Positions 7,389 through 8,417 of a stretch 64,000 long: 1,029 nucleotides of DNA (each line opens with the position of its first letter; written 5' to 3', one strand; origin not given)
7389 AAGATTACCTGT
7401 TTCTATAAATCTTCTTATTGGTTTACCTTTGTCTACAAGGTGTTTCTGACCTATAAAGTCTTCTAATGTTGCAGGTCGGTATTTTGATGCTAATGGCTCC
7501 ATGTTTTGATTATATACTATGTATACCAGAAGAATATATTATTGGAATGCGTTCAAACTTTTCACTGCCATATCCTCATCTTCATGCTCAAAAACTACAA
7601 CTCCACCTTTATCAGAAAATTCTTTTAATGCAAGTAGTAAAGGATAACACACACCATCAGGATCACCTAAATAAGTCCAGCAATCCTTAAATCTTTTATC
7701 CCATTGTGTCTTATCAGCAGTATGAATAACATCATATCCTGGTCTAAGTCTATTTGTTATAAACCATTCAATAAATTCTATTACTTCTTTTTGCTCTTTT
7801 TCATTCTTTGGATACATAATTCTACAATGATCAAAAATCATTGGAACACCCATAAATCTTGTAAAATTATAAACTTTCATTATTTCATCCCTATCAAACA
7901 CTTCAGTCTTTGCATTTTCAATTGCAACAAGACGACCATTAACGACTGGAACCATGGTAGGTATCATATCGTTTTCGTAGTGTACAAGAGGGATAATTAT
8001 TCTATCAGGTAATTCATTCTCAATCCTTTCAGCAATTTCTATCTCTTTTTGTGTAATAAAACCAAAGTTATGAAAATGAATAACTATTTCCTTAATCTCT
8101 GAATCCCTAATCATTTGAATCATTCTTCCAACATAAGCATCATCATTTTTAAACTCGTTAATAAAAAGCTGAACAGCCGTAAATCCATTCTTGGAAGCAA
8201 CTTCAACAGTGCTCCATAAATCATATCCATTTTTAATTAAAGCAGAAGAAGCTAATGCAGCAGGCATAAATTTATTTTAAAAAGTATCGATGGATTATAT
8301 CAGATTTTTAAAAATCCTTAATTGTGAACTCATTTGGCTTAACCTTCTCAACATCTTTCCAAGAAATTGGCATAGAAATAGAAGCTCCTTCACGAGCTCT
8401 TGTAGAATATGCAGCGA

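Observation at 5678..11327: DNA-damage tolerance neighbourhood built around a stand-alone LigD primase-polymerase domain, with no Ku, ligase or UmuC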

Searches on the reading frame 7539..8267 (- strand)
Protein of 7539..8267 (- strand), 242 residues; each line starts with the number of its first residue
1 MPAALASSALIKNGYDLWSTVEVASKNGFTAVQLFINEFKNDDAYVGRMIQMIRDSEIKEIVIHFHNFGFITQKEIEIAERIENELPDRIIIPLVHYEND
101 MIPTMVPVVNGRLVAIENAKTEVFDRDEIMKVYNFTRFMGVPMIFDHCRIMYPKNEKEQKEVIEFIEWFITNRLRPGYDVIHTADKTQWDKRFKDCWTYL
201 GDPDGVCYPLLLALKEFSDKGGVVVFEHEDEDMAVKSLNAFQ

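Call 3: search_protein_families(library=pfam, proteins=[window:7539-8267:-], max_evalue=0.1)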
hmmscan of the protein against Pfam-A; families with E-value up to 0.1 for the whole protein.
window:7539-8267:- (242 aa): 2 families
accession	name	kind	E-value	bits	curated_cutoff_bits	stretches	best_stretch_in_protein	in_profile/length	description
PF05707.18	Zot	-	0.0019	18.1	20.3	1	111-183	55-124/197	Zonular occludens toxin (Zot)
PF14605.12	Nup35_RRM_2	-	0.04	14.2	27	0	56-78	12-34/53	Nup53/35/40-type RNA recognition motif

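Call 4: search_protein_families(library=ncbifam, proteins=[window:7539-8267:-], max_evalue=0.1)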
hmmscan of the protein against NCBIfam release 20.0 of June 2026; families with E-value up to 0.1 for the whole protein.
window:7539-8267:- (242 aa): 0 families

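Call 7: find_homologous_proteins(query=window:7539-8267:-, max_evalue=0.001)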
Query window:7539-8267:- (242 aa): 1 proteins with E <= 0.001 among 341 candidates.
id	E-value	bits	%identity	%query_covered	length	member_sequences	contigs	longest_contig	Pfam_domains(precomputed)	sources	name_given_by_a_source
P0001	8.5e-162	554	100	100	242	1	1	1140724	-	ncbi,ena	-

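Call 14: search_protein_representatives(protein=window:7539-8267:-)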
Query: 242 residues. Proteins with E-value up to 0.001 (for the whole library): 50; up to 1e-10: 37; up to 1e-30: 10. The best 50 are listed.
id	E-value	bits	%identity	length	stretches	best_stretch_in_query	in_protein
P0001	2.7e-162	554.3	100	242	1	1-242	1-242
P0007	1.1e-58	215.0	50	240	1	1-238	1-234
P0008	2.5e-49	184.4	43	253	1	12-241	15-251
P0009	2.1e-46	174.8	40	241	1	1-239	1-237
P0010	4.4e-43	164.0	39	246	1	15-238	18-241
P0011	3.3e-37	144.7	40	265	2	105-240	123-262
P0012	1.3e-36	142.8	38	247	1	5-241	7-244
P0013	3.2e-35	138.2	35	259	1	1-238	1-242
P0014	4.6e-32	127.9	35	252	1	9-237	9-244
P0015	6.4e-31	124.1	36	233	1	14-241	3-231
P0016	3.4e-30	121.8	34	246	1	3-240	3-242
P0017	1.2e-29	119.9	38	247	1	5-240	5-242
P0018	1.6e-29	119.6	37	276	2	101-238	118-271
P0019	5.1e-27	111.4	36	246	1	5-240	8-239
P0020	3.0e-26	108.8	38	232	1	4-237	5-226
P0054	4.6e-04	36.2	25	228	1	8-237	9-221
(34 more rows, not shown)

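Call 16: search_solved_structures(query=A1, max_evalue=10, show_alignments=3)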
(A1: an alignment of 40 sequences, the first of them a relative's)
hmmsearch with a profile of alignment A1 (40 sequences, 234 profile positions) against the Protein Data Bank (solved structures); distinct sequences matched with E-value up to 10: 2.
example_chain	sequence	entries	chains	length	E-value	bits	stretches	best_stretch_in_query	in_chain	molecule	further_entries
3wqo_A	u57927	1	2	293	6.9e-05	25.7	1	42-233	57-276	Uncharacterized protein MJ1311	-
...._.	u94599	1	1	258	0.0059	19.3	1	22-220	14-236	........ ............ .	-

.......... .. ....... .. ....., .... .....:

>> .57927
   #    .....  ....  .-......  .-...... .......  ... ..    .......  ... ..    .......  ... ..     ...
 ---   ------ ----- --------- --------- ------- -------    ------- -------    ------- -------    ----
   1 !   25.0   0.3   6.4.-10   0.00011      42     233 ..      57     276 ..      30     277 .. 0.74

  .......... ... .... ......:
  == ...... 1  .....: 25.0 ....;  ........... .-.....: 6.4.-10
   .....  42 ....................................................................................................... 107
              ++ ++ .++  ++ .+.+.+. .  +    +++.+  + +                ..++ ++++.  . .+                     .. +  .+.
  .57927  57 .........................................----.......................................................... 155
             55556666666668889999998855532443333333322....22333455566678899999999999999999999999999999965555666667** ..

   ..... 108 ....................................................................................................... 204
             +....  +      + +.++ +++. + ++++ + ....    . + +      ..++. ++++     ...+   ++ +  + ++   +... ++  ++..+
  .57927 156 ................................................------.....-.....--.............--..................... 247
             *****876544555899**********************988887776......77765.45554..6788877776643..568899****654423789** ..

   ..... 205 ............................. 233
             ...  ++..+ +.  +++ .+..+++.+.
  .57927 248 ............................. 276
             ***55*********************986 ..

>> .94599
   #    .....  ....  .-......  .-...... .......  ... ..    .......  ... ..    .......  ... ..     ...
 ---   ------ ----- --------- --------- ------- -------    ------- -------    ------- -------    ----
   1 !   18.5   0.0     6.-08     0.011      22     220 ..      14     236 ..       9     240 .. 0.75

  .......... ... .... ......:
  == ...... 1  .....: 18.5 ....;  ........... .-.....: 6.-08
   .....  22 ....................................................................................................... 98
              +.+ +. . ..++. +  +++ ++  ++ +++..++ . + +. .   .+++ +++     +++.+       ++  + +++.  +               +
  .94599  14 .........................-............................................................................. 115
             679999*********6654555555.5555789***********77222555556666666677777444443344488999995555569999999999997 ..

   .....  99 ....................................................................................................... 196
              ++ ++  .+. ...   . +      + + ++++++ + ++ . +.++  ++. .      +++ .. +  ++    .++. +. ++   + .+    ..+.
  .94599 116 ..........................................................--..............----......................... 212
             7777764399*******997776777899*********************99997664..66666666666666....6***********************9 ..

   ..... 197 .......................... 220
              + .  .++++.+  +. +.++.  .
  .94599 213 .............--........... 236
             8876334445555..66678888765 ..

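Call 18: find_homologous_proteins(query=A1, max_evalue=0.001)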
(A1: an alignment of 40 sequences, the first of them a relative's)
Query A1 (40 sequences) (242 aa, profile of the alignment): 7 proteins with E <= 0.001 among 8000 candidates.
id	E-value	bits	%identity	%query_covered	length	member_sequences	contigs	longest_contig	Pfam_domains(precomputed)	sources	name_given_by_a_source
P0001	2.1e-75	271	100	100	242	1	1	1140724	-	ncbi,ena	-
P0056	7.1e-61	224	29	95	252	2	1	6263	-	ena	-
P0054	1.1e-55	207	23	95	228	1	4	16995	-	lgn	-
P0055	1.3e-50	190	25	96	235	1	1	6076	-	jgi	jgi:hypothetical protein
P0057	1.3e-40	157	25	96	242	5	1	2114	-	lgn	-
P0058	6.7e-18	83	33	11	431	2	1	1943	PF13424.13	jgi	jgi:tetratricopeptide (TPR) repeat protein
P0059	6.6e-13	67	-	-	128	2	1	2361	-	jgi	-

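Call 19: find_encoding_contigs(protein=P0054, flank=8000, max_places=4)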
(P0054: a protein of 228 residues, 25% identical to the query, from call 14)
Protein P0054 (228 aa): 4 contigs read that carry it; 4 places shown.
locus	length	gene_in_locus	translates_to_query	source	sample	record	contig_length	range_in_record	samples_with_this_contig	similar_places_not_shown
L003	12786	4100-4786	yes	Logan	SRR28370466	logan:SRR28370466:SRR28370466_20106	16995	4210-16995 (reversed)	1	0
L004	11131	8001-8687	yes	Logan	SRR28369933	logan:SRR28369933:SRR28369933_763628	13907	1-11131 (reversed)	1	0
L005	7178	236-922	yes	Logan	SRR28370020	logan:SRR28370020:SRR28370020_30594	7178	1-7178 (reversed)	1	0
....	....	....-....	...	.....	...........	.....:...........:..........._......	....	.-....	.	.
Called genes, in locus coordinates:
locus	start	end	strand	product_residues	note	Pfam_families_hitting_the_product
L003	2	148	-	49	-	?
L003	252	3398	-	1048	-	-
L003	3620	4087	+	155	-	PF01878:EVE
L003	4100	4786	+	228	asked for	-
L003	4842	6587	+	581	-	PF00224:PK, PF02887:PK_C, PF00391:PEP-utilizers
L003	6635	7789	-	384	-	-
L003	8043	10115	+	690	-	-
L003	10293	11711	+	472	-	PF00515:TPR_1, PF13181:TPR_8, PF13424:TPR_12, PF13414:TPR_11, PF00515:TPR_1, PF13424:TPR_12, PF13414:TPR_11, PF00515:TPR_1, +33 more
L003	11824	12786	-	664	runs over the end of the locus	PF10342:Kre9_KNH, PF17164:DUF5122 (faint), PF10342:Kre9_KNH, PF06739:SBBP (faint)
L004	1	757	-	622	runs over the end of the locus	PF18962:Por_Secre_tail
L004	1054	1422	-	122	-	PF00072:Response_reg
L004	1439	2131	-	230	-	-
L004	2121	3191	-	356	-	PF04551:GcpE, PF26540:GcpE_C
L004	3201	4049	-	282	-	PF12844:HTH_19, PF13413:HTH_25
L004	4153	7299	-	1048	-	-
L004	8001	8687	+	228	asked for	-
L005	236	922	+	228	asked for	-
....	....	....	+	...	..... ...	-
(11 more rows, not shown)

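Call 20: find_encoding_contigs(protein=P0007, flank=8000, max_places=4)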
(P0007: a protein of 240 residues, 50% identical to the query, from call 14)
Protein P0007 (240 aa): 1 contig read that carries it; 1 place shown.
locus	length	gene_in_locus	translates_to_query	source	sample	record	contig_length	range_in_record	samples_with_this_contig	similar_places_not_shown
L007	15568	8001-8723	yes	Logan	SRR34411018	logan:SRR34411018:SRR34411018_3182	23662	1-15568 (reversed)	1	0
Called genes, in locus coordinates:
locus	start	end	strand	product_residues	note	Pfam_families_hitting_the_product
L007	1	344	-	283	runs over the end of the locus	PF01956:EMC3_TMCO1 (faint), PF02096:60KD_IMP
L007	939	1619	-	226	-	PF00156:Pribosyltran (weak)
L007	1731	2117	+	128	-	PF03652:RuvX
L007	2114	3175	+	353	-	PF02618:YceG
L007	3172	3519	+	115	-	-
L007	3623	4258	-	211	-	PF01726:LexA_DNA_bind, PF00717:Peptidase_S24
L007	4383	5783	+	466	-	-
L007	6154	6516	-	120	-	-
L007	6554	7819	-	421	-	PF07690:MFS_1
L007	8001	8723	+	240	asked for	-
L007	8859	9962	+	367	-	PF01594:AI-2E_transport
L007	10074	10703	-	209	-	PF05875:Ceramidase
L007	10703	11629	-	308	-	PF00551:Formyl_trans_N, PF02911:Formyl_trans_C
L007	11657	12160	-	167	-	-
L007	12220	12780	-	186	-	-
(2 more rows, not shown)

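Call 21: find_encoding_contigs(protein=P0008, flank=6000, max_places=3)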
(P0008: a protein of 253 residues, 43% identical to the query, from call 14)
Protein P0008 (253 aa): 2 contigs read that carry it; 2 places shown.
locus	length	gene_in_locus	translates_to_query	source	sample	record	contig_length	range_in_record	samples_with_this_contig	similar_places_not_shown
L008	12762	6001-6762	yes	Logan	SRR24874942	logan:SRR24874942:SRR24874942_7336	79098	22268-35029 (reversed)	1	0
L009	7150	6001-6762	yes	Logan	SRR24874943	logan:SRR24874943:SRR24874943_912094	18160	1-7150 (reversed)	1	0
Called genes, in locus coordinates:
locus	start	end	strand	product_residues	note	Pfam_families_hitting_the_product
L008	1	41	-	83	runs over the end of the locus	PF02823:ATP-synt_DE_N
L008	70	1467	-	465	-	PF02874:ATP-synt_ab_N, PF00006:ATP-synt_ab, PF22919:ATP-synt_VA_C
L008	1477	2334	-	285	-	PF00231:ATP-synt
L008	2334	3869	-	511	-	PF02874:ATP-synt_ab_N, PF00006:ATP-synt_ab, PF00306:ATP-synt_ab_C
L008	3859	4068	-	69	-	PF00213:OSCP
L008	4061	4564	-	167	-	PF00430:ATP-synt_B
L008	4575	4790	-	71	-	PF00137:ATP-synt_C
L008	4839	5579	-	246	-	PF00119:ATP-synt_A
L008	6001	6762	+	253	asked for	-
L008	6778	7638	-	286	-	-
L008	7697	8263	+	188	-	PF01931:NTPase_I-T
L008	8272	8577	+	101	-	-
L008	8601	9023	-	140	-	-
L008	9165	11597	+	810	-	PF00690:Cation_ATPase_N, PF00122:E1-E2_ATPase, PF00702:Hydrolase, PF13246:Cation_ATPase (faint), PF08282:Hydrolase_3 (weak), PF00689:Cation_ATPase_C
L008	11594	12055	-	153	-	-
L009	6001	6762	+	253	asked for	-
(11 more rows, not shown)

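Call 22: find_encoding_contigs(protein=P0009, flank=6000, max_places=3)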
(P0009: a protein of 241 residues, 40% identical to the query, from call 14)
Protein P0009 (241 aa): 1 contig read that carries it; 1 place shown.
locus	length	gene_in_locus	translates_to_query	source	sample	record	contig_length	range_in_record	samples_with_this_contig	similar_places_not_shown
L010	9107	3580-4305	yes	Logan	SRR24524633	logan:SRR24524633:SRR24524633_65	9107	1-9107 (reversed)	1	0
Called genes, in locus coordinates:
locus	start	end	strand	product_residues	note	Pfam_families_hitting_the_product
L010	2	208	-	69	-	?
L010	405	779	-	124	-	-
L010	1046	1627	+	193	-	PF11611:DUF4352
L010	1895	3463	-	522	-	PF00903:Glyoxalase, PF02230:Abhydrolase_2 (faint)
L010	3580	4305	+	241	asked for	-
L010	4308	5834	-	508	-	PF16116:DUF4832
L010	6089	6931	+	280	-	-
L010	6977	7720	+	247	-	PF23914:TPR_CcmH_CycH, PF13424:TPR_12 (faint), PF13431:TPR_17 (faint), PF14559:TPR_19 (faint), PF00515:TPR_1 (faint), PF07719:TPR_2 (faint), PF13181:TPR_8 (faint), PF13432:TPR_16 (weak)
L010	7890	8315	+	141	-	PF12840:HTH_20 (faint), PF22381:Staph_reg_Sar_Rot, PF12802:MarR_2, PF01047:MarR, PF13601:HTH_34 (weak)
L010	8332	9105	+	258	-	?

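Call 23: find_encoding_contigs(protein=P0010, flank=6000, max_places=3)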
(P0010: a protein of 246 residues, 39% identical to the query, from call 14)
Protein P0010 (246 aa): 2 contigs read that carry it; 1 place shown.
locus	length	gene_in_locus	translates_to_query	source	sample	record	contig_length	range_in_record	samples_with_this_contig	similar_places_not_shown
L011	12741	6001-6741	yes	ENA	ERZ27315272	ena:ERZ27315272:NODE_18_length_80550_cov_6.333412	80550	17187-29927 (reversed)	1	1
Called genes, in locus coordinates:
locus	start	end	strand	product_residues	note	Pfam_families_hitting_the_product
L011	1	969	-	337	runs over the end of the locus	PF05167:DUF711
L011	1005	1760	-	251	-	-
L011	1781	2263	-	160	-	-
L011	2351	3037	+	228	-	-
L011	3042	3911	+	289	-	-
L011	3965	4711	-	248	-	-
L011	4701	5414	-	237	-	PF00293:NUDIX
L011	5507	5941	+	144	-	PF00293:NUDIX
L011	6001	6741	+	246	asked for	-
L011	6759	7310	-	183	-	-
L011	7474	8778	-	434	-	PF00155:Aminotran_1_2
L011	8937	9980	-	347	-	-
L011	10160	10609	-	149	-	PF02600:DsbB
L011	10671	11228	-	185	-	PF01195:Pept_tRNA_hydro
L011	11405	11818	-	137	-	PF01016:Ribosomal_L27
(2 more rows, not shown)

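Call 24: predict_structure(alignment_id=A1)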
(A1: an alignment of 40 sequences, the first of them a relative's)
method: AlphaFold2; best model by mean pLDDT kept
length: 242 residues; sequences in the alignment: 40
mean_pLDDT: 96.7   pTM: 0.93
mean pLDDT of the five models: 96.7, 96.6, 96.6, 96.5, 96.5
residues with pLDDT >= 90: 233; 70-90: 8; 50-70: 1; < 50: 0
segments of 3 or more residues with pLDDT < 50: none
pLDDT, mean of each block of 10 residues (from residue 1): 95 95 98 88 93 98 95 96 98 96 97 98 97 98 98 97 99 98 98 97 98 98 98 98 94
secondary structure, 60 per line:
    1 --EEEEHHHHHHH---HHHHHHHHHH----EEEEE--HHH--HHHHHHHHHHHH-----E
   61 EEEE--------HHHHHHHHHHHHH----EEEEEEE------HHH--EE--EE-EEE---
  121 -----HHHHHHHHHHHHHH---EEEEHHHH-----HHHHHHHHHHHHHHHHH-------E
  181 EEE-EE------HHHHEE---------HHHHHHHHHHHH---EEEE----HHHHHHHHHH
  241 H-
elements in order: E3-6 H7-13 H17-26 E31-35 H43-54 E60-64 H73-85 E90-96 E115-117 H126-139 E143-146 H147-150 H156-172 E180-183 H193-196 H208-219 E223-226 H231-241

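Call 30: fold_search(model_id=the predicted structure, library=pdb)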
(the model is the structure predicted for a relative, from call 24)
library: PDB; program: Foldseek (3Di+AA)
matches with E <= 10: 1722; with E <= 0.001: 69
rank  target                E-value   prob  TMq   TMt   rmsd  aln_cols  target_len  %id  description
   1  4q7i_A                1.2e-06  1.00  0.52  0.44   7.6       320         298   12  Crystal structure of engineered thermostable D-tagatose 3-epimerase PcDTE-Var8 (released 2014-10-22)
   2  4pgl_A                1.3e-06  1.00  0.55  0.46   6.7       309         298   14  Crystal structure of engineered D-tagatose 3-epimerase PcDTE-ILS6 (released 2014-10-22)
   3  9zmu                  1.4e-06  1.00  0.50  0.42   8.7       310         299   14  Crystal structure of an Iole protein from Brucella melitensis (hexagonal P form) (released 2025-12-24)
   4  4pfh_B                1.7e-06  1.00  0.50  0.42   7.3       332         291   12  Crystal structure of engineered D-tagatose 3-epimerase PcDTE-IDF8 (released 2014-10-22)
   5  4pgl_B                2.0e-06  1.00  0.51  0.44   7.7       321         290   12  Crystal structure of engineered D-tagatose 3-epimerase PcDTE-ILS6 (released 2014-10-22)
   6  4q7i_B                2.1e-06  1.00  0.50  0.43   8.3       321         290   13  Crystal structure of engineered thermostable D-tagatose 3-epimerase PcDTE-Var8 (released 2014-10-22)
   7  5hmq_B                2.7e-06  1.00  0.58  0.26   6.1       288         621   14  xylose isomerase-like TIM barrel/4-hydroxyphenylpyruvate dioxygenase fusion protein (released 2016-10-19)
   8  4pfh_A                2.7e-06  1.00  0.50  0.42   7.3       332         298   12  Crystal structure of engineered D-tagatose 3-epimerase PcDTE-IDF8 (released 2014-10-22)
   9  2hk0_A                4.6e-06  1.00  0.46  0.40   8.0       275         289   14  Crystal structure of D-psicose 3-epimerase (DPEase) in the absence of substrate (released 2006-08-29)
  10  4xsl_A                9.4e-06  1.00  0.45  0.38   8.6       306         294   12  Crystal strcutre of D-tagatose 3-epimerase C66S from Pseudomonas cichorii in complex with glycerol (released 2016-01-27)
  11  4xsl_D                1.0e-05  1.00  0.50  0.43   8.3       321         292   12  Crystal strcutre of D-tagatose 3-epimerase C66S from Pseudomonas cichorii in complex with glycerol (released 2016-01-27)
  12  2ou4_B                1.1e-05  1.00  0.48  0.41   8.8       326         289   12  Crystal structure of D-tagatose 3-epimerase from Pseudomonas cichorii (released 2007-12-25)
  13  4ytr_B                2.1e-05  1.00  0.48  0.41   8.6       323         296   11  Crystal structure of D-tagatose 3-epimerase C66S from Pseudomonas cichorii in complex with 1-deoxy L-tagatose (released 2016-03-23)
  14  2ou4_A                2.2e-05  1.00  0.48  0.41   8.4       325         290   12  Crystal structure of D-tagatose 3-epimerase from Pseudomonas cichorii (released 2007-12-25)
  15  4xsl_C                2.3e-05  1.00  0.45  0.38   8.6       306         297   12  Crystal strcutre of D-tagatose 3-epimerase C66S from Pseudomonas cichorii in complex with glycerol (released 2016-01-27)
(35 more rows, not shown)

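Call 42: search_protein_families(library=pfam, alignment_id=A1, max_evalue=1)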
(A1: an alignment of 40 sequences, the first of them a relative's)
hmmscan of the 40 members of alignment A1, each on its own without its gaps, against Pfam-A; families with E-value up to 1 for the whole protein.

A. member 1, P0001 (242 aa): 3 families
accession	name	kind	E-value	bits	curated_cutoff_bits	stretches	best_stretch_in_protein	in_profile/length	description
PF05707.18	Zot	-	0.0019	18.1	20.3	1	111-183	55-124/197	Zonular occludens toxin (Zot)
PF14605.12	Nup35_RRM_2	-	0.04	14.2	27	1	56-78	12-34/53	Nup53/35/40-type RNA recognition motif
PF09346.15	SMI1_KNR4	-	0.19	12.8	25.4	1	163-233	57-111/125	SMI1 / KNR4 family (SUKH-1)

B. families by the number of members that match (of 40 scanned): 20 families
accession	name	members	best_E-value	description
PF01261.30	AP_endonuc_2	20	2.4e-06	Xylose isomerase-like TIM barrel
PF03851.20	UvdE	2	0.0049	UV-endonuclease UvdE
PF08281.18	Sigma70_r4_2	2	0.069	Sigma-70, region 4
PF05707.18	Zot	1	0.0019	Zonular occludens toxin (Zot)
PF25577.1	TPR_TAF2_C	1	0.015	TAF2-like, TPR repeats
PF14767.12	RPA_interact_M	1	0.016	Replication protein A interacting middle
PF22900.2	UCH_UBL1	1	0.034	Ubiquitin carboxyl-terminal hydrolases, Ubiquitin-like 1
PF00466.25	Ribosomal_L10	1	0.038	Ribosomal protein L10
PF14605.12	Nup35_RRM_2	1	0.04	Nup53/35/40-type RNA recognition motif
PF11496.14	HDA2-3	1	0.046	Class II histone deacetylase complex subunits 2 and 3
PF19222.5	Noda_Vmethyltr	1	0.055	Nodavirus Vmethyltransferase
PF19273.5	Exportin-5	1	0.069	Exportin-5 family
PF20696.2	UbiD_C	1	0.072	3-octaprenyl-4-hydroxybenzoate carboxy-lyase C-terminal domain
PF12564.13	TypeIII_RM_meth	1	0.075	Type III restriction/modification enzyme methylation subunit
PF16114.10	Citrate_bind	1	0.079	ATP citrate lyase citrate-binding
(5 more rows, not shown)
